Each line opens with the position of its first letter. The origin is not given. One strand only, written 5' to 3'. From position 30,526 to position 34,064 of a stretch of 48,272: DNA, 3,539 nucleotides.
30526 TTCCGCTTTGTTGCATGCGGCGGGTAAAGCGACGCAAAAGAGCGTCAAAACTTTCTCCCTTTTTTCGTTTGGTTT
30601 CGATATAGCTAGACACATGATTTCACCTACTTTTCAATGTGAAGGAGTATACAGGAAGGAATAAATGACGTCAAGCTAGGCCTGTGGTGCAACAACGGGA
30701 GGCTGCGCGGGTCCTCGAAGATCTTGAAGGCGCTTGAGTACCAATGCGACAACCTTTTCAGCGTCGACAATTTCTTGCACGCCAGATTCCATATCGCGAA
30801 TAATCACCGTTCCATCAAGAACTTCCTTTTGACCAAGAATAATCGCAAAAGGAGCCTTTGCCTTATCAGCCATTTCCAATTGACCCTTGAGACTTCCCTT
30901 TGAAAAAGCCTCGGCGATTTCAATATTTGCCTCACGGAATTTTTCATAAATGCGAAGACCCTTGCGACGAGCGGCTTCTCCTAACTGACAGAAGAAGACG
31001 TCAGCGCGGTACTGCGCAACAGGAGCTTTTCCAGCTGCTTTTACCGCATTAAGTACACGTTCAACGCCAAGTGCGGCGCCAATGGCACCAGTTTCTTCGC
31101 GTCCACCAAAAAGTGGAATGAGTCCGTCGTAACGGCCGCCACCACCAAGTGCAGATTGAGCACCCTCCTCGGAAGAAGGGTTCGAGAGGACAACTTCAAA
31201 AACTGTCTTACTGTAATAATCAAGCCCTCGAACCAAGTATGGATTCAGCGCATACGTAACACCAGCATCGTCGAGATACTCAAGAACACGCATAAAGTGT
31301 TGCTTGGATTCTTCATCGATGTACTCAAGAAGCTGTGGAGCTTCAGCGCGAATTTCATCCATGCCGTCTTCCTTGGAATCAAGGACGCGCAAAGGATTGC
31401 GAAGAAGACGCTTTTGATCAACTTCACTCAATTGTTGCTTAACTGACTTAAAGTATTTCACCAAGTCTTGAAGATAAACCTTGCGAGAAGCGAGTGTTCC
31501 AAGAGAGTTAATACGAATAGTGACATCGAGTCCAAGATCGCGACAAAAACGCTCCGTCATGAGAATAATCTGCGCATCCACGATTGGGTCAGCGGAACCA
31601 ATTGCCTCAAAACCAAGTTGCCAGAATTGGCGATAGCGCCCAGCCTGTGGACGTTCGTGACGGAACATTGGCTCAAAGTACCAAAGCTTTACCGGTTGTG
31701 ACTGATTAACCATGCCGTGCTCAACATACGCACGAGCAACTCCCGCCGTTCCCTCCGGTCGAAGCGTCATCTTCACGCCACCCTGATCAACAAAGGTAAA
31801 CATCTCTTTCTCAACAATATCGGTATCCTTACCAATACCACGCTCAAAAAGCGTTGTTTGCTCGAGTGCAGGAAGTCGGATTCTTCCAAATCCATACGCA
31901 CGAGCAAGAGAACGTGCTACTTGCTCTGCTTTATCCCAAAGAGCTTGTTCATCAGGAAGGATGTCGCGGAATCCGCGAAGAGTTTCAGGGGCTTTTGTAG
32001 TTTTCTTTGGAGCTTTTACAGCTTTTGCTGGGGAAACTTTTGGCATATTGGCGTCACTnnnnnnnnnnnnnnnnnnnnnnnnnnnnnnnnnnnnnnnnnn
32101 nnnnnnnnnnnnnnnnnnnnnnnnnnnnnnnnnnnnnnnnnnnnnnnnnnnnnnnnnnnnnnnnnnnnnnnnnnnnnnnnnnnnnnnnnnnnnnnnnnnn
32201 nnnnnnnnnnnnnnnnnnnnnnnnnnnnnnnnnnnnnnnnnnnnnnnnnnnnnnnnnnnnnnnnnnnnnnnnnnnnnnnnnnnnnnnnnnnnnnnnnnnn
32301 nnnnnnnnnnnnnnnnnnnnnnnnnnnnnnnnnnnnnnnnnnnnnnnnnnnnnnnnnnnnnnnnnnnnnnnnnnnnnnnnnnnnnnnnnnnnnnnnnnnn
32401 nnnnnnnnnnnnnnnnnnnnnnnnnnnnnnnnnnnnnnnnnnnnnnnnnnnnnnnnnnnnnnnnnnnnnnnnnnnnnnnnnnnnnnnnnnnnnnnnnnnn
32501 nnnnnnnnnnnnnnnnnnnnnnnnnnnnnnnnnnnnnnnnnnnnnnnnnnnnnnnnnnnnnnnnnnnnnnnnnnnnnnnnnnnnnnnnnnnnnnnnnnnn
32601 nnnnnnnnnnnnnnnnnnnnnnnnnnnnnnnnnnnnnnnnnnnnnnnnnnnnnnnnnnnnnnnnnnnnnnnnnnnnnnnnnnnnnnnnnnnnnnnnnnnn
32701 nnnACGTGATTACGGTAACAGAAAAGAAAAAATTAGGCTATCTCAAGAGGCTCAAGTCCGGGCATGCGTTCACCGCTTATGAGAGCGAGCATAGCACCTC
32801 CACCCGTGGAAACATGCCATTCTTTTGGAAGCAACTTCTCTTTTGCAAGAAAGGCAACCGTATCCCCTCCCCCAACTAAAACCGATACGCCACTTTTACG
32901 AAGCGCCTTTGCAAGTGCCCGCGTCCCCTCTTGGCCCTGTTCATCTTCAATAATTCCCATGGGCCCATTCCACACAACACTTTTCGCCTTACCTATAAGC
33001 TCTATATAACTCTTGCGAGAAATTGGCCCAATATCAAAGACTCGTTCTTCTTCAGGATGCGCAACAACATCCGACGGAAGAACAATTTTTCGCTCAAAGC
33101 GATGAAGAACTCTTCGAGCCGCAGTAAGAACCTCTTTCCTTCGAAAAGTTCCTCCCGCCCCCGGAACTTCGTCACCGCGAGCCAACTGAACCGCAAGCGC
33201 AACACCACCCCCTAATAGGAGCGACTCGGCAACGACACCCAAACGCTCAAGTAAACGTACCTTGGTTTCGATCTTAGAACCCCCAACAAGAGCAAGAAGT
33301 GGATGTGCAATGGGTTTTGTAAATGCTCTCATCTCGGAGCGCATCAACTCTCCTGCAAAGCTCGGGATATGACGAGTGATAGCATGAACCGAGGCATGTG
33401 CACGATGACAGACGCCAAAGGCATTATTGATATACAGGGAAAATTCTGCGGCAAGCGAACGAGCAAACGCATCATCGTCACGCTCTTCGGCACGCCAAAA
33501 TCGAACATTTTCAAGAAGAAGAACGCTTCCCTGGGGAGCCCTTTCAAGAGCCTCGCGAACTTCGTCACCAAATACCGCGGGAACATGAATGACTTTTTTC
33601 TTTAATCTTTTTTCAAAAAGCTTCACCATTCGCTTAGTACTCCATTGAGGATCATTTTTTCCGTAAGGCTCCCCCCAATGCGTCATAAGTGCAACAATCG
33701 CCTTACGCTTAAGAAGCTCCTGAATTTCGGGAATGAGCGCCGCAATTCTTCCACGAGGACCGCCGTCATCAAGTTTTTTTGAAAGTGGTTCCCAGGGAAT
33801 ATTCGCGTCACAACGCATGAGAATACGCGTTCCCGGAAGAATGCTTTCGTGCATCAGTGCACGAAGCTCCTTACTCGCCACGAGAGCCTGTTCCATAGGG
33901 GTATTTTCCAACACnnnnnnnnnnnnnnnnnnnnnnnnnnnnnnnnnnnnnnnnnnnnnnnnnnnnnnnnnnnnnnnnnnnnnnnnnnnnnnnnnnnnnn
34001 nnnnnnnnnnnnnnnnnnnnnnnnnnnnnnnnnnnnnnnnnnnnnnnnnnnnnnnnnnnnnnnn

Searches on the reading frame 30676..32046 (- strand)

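Call 79: search_protein_families(library=pfam, proteins=[window:30676-32046:-], max_evalue=0.00001)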
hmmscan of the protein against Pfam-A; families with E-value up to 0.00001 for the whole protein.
window:30676-32046:- (456 aa): 3 families
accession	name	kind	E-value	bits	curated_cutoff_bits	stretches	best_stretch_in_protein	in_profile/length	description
PF13393.11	tRNA-synt_His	-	4.3e-41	141.6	25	1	25-331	1-308/308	Histidyl-tRNA synthetase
PF00587.30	tRNA-synt_2b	-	1.6e-14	54.8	29.3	1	83-334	1-174/179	tRNA synthetase class II core domain (G, H, P, S and T)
PF03129.25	HGTP_anticodon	-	3.3e-12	46.8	21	1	353-438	5-93/94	Anticodon binding domain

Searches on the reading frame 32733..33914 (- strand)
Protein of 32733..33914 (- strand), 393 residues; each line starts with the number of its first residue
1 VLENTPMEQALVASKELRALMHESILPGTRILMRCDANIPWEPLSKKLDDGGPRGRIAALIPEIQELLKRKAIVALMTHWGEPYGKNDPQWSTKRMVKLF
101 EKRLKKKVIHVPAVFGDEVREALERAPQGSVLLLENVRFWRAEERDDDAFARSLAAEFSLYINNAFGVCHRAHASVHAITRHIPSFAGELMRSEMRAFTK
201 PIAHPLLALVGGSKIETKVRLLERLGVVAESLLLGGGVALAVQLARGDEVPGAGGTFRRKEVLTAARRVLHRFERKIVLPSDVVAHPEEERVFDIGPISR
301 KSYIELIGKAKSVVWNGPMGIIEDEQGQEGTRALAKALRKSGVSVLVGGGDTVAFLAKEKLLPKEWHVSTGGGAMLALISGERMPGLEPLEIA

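Call 79: search_protein_families(library=pfam, proteins=[window:32733-33914:-], max_evalue=0.00001)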
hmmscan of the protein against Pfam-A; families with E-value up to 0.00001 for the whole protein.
window:32733-33914:- (393 aa): 1 family
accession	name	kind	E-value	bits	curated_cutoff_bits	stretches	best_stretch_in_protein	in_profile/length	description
PF00162.24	PGK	-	9e-89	298.5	27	1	26-382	6-379/379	Phosphoglycerate kinase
